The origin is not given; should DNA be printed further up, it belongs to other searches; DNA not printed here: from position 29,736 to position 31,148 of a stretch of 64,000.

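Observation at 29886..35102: SbcD/SbcC-like (YhaO/YhaN-type) nuclease pair translationally coupled to a PLP aminotransferase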

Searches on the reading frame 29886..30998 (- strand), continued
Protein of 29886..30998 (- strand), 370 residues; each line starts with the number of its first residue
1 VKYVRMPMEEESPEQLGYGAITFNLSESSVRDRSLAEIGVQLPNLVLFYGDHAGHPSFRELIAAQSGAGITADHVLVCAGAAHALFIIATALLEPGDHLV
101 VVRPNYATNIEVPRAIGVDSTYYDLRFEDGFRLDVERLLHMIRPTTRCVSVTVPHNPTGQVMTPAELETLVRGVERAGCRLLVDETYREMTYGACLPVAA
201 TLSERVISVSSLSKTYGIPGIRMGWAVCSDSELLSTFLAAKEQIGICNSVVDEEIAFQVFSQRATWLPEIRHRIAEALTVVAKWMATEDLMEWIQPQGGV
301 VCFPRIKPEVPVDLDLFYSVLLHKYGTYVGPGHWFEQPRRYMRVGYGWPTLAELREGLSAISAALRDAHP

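Call 14: find_encoding_contigs(protein=P0022, flank=9000, max_places=2)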
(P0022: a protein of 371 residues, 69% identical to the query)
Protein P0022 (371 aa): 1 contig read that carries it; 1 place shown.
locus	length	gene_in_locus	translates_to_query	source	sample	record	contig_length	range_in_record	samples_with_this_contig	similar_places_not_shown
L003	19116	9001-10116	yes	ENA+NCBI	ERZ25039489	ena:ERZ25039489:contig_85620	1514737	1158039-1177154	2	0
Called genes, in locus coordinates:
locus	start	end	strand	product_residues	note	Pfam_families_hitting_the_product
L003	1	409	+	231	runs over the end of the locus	PF00455:DeoRC (faint), PF06026:Rib_5-P_isom_A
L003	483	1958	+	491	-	PF06662:C5-epim_C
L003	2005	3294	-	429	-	-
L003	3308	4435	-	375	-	PF00155:Aminotran_1_2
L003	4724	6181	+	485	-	PF02310:B12-binding, PF04055:Radical_SAM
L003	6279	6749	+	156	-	PF01625:PMSR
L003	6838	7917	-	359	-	-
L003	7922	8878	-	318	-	-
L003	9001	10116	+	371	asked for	PF00155:Aminotran_1_2, PF00266:Aminotran_5, PF01053:Cys_Met_Meta_PP (weak)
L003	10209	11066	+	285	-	PF12146:Hydrolase_4, PF00561:Abhydrolase_1, PF12697:Abhydrolase_6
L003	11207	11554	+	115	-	-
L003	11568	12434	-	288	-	PF01972:SDH_protease, PF25145:NfeD1b_N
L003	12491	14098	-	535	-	PF07690:MFS_1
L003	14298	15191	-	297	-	-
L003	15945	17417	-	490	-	PF00282:Pyridoxal_deC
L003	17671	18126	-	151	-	-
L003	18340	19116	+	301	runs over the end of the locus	PF03631:Virul_fac_BrkB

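Call 15: find_encoding_contigs(protein=P0100, flank=9000, max_places=2)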
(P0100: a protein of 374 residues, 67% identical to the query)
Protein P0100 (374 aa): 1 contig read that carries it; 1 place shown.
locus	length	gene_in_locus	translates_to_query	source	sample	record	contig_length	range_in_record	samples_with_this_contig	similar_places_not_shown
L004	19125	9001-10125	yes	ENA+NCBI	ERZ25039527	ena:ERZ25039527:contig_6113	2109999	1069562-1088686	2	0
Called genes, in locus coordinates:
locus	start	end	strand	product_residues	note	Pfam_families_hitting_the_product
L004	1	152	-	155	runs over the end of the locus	-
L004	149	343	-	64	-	-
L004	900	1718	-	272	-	PF00282:Pyridoxal_deC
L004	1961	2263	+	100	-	-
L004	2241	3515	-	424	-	-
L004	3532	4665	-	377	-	PF00155:Aminotran_1_2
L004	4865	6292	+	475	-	PF02310:B12-binding, PF04055:Radical_SAM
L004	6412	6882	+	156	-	PF01625:PMSR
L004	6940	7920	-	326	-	-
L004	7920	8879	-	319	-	-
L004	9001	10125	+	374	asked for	PF00155:Aminotran_1_2, PF01053:Cys_Met_Meta_PP (weak), PF00266:Aminotran_5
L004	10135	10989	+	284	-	PF12146:Hydrolase_4, PF00561:Abhydrolase_1, PF00975:Thioesterase (weak), PF12697:Abhydrolase_6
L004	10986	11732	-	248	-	PF00881:Nitroreductase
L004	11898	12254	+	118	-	-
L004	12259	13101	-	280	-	PF01972:SDH_protease, PF25145:NfeD1b_N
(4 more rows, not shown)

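Call 18: find_related_loci(query=window:29886-30998:-, collection=genome_contigs, flank=10000)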
Query window:29886-30998:- (370 aa) in genome_contigs; peptide patterns used: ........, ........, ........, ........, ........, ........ (x = any residue, [..] = any of these).
599 stretches matched a pattern (row limit reached: there are more); 584 encode a relative of the query (tblastn E <= 1e-3); the best 80 are kept; 80 distinct loci.
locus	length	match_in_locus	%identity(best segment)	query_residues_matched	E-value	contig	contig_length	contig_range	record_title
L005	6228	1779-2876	73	1-368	0e+0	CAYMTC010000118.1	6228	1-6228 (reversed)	MAG TPA_asm: uncultured Thermoleophilia bacterium isolate binchicken_co43_327 genome assembly, contig: NODE_21933_length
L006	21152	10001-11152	67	1-366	3e-172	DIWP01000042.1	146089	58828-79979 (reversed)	MAG TPA_asm: Thermoleophilia bacterium UBA6103 UBA6103_contig_3743, whole genome shotgun sequence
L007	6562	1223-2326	68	1-368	2e-171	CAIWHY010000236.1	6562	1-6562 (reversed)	MAG: uncultured Thermoleophilia bacterium isolate Umea3_bin-0017 genome assembly, contig: bin-0017:236/568, whole genome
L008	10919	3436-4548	68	1-368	2e-169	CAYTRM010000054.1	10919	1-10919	MAG TPA_asm: uncultured Thermoleophilia bacterium isolate SRP178699_co1_90 genome assembly, contig: NODE_8212_length_109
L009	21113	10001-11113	67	1-368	1e-168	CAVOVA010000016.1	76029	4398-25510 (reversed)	MAG: uncultured Thermoleophilia bacterium isolate MFD09779.bin.2.149 genome assembly, contig: contig_42725, whole genome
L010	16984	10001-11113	67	1-368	5e-168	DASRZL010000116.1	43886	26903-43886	MAG TPA_asm: Thermoleophilia bacterium isolate SMAG_U14282 k141_2367347, whole genome shotgun sequence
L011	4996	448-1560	67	1-368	1e-169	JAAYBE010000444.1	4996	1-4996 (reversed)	MAG: Actinomycetota bacterium isolate AS06rmzACSIP_249 648680_AS06, whole genome shotgun sequence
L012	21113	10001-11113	67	1-368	3e-166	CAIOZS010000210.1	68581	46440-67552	MAG: uncultured Thermoleophilia bacterium isolate AlinenLipids_bin-3389 genome assembly, contig: bin-3389:210/352, whole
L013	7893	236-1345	68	1-368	2e-166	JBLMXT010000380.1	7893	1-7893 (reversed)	MAG: Deltaproteobacteria bacterium isolate MAG248 PRJNA957066_bin3_renamed_435, whole genome shotgun sequence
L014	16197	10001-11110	67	1-368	2e-165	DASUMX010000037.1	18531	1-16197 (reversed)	MAG TPA_asm: Thermoleophilia bacterium isolate SMAG_U1584 k141_1304707, whole genome shotgun sequence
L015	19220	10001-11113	67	1-368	1e-165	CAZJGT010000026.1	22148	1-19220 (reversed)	MAG TPA_asm: uncultured Thermoleophilia bacterium isolate binchicken_co269_229 genome assembly, contig: NODE_2094_length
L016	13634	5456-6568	67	1-368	2e-165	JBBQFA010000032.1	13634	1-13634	MAG: Thermoleophilia bacterium isolate Co_metawrap_1062 Cmw_1062_k141_23997634_length_13634_cov_12.0000, whole genome sh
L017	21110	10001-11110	68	1-368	3e-165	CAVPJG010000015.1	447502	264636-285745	MAG: uncultured Thermoleophilia bacterium isolate MFD00032.bin.2.164 genome assembly, contig: contig_9147, whole genome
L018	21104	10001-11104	67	1-368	5e-165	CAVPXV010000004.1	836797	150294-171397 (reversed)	MAG: uncultured Thermoleophilia bacterium isolate MFD01872.bin.1.273 genome assembly, contig: contig_37822, whole genome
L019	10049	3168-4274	66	1-366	3e-164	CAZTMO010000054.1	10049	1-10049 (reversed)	MAG TPA_asm: uncultured Thermoleophilia bacterium isolate binchicken_co74_431 genome assembly, contig: NODE_12842_length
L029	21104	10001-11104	62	1-368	8e-159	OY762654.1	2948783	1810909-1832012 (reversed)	MAG: Synergistales bacterium isolate e2a2af2a-30b9-47e3-8e03-f1be080e1666 genome assembly, chromosome: 1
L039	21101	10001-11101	61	1-368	2e-146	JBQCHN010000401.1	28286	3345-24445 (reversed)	MAG: Mesorhizobium sp. isolate bin722 k141_34708, whole genome shotgun sequence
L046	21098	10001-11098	60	1-367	1e-143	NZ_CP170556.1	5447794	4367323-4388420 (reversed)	Bosea sp. UC22_33 chromosome, complete genome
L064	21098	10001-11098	59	1-367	3e-141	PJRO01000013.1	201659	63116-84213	Mesorhizobium loti strain LU contig_13, whole genome shotgun sequence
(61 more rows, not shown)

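Call 24: search_solved_structures(query=window:29886-30998:-, max_evalue=1e-10, show_alignments=1)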
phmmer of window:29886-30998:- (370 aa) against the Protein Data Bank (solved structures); distinct sequences matched with E-value up to 1e-10: 52.
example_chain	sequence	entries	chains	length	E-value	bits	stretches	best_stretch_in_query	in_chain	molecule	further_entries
3op7_A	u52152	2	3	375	3.5e-46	161.4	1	42-366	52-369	Aminotransferase class I and II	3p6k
8fft_A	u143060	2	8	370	1.9e-35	126.1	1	18-347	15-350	Aminotransferase class I/II-fold pyridoxal phosphate-dependent enzyme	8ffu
4m2j_A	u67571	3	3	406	1.5e-32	116.5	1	52-367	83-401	Aminotransferase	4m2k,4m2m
2o0r_A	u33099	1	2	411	7.4e-22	81.3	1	54-274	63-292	Rv0858c (N-Succinyldiaminopimelate aminotransferase)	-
1j32_A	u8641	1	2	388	3.4e-21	79.2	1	48-337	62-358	aspartate aminotransferase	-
5bj3_A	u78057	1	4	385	4.4e-21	78.8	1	49-244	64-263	PROTEIN (ASPARTATE AMINOTRANSFERASE)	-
1b5p_A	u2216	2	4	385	4.4e-21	78.8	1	49-244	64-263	PROTEIN (ASPARTATE AMINOTRANSFERASE) | ASPARTATE AMINOTRANSFERASE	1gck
1gc3_A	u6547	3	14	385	4.4e-21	78.8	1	49-244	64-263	ASPARTATE AMINOTRANSFERASE | PROTEIN (ASPARTATE AMINOTRANSFERASE)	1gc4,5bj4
1b5o_A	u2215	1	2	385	4.5e-21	78.8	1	49-244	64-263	PROTEIN (ASPARTATE AMINOTRANSFERASE)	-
1bkg_A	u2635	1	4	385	8.5e-21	77.8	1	49-244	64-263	ASPARTATE AMINOTRANSFERASE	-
1bjw_A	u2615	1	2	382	8.7e-21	77.8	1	49-243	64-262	ASPARTATE AMINOTRANSFERASE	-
1v2d_A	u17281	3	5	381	1.6e-20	77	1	49-228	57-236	Glutamine Aminotransferase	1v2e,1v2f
1xi9_A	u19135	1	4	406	3.1e-20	76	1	48-321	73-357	putative transaminase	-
3pdx_A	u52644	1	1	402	4.6e-20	75.4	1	51-231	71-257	Tyrosine aminotransferase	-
2gb3_A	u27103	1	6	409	8.1e-20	74.6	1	46-301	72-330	aspartate aminotransferase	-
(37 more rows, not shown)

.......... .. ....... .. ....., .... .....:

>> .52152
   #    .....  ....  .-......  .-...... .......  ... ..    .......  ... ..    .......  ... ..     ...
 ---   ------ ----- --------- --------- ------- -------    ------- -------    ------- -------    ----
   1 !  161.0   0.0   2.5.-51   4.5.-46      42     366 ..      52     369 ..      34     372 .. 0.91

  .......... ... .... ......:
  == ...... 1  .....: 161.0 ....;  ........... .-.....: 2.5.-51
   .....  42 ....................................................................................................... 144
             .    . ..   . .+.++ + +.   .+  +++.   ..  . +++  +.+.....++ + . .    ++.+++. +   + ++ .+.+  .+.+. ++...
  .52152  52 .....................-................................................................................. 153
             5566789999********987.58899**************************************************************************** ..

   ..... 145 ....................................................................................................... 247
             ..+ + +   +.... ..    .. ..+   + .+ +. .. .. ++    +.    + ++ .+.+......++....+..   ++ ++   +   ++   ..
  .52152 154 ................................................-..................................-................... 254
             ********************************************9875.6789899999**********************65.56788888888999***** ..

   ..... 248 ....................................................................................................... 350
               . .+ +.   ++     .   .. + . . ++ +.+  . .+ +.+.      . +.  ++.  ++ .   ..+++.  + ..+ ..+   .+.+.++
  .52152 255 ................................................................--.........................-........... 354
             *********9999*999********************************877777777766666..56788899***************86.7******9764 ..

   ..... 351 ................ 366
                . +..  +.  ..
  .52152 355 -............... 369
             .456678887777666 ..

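Call 25: search_protein_families(library=padloc, proteins=[window:29886-30998:-], max_evalue=0.01)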
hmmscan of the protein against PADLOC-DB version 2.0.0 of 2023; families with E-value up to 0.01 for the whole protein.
window:29886-30998:- (370 aa): 0 families

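Call 30: search_protein_families(library=pfam, proteins=[L003:6838-7917:-, L003:10209-11066:+, L039:7560-8654:-, L039:9005-9907:-, L039:11142-11963:-, L029:7675-8919:+, L064:11242-12483:+, L046:6776-7333:+], max_evalue=0.0001)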
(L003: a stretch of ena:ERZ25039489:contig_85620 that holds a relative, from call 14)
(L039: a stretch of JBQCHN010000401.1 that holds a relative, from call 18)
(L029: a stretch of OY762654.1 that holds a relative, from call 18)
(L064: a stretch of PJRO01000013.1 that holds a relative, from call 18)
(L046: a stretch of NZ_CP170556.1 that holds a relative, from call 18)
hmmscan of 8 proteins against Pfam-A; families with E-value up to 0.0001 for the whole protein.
L003:6838-7917:- (359 aa): 0 families

L003:10209-11066:+ (285 aa): 3 families
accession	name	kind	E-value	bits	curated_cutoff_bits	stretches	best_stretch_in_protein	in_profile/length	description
PF12146.15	Hydrolase_4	-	1.2e-76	257.6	27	1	26-259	2-237/239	Serine aminopeptidase, S33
PF00561.26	Abhydrolase_1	-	3.2e-18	66.7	25.8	1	32-257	4-241/245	alpha/beta hydrolase fold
PF12697.13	Abhydrolase_6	-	4.4e-15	57.4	26.3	1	33-261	3-211/217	Alpha/beta hydrolase family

L039:7560-8654:- (364 aa): 1 family
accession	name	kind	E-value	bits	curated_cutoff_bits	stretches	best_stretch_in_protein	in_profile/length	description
PF00528.27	BPD_transp_1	-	9.7e-18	65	26.4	1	165-353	3-178/184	Binding-protein-dependent transport system inner membrane component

L039:9005-9907:- (300 aa): 2 families
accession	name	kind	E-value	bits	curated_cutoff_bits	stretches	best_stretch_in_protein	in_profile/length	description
PF00497.25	SBP_bac_3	-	1.2e-40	138.7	26.4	1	57-288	1-131/132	Bacterial extracellular solute-binding proteins, family 3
PF10613.14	Lig_chan-Glu_bd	-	3.5e-11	43.7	30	1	100-141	64-105/115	Ligated ion channel L-glutamate- and glycine-binding site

L039:11142-11963:- (273 aa): 1 family
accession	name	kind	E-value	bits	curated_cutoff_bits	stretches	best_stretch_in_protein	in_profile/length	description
PF00196.25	GerE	-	7.1e-15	54.8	23.5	1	212-264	2-54/57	Bacterial regulatory proteins, luxR family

L029:7675-8919:+ (414 aa): 2 families
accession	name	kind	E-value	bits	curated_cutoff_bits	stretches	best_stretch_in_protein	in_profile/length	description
PF00266.25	Aminotran_5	-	1.3e-76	258.4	21.5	1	32-403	2-371/371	Aminotransferase class-V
PF01053.26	Cys_Met_Meta_PP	-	1.3e-07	30.9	27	1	111-235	85-204/381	Cys/Met metabolism PLP-dependent enzyme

L064:11242-12483:+ (413 aa): 2 families
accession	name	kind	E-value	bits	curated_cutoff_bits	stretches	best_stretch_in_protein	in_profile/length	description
PF05977.19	MFS_3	-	2e-37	129.3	27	1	13-406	4-398/524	Transmembrane secretion effector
PF07690.21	MFS_1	-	3.3e-37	128.6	33.4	1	25-358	2-339/347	Major Facilitator Superfamily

L046:6776-7333:+ (185 aa): 1 family
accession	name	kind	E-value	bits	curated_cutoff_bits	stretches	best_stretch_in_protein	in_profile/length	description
PF05443.17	ROS_MUCR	-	4.7e-49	166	25.4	1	47-168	2-123/123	ROS/MUCR transcriptional regulator protein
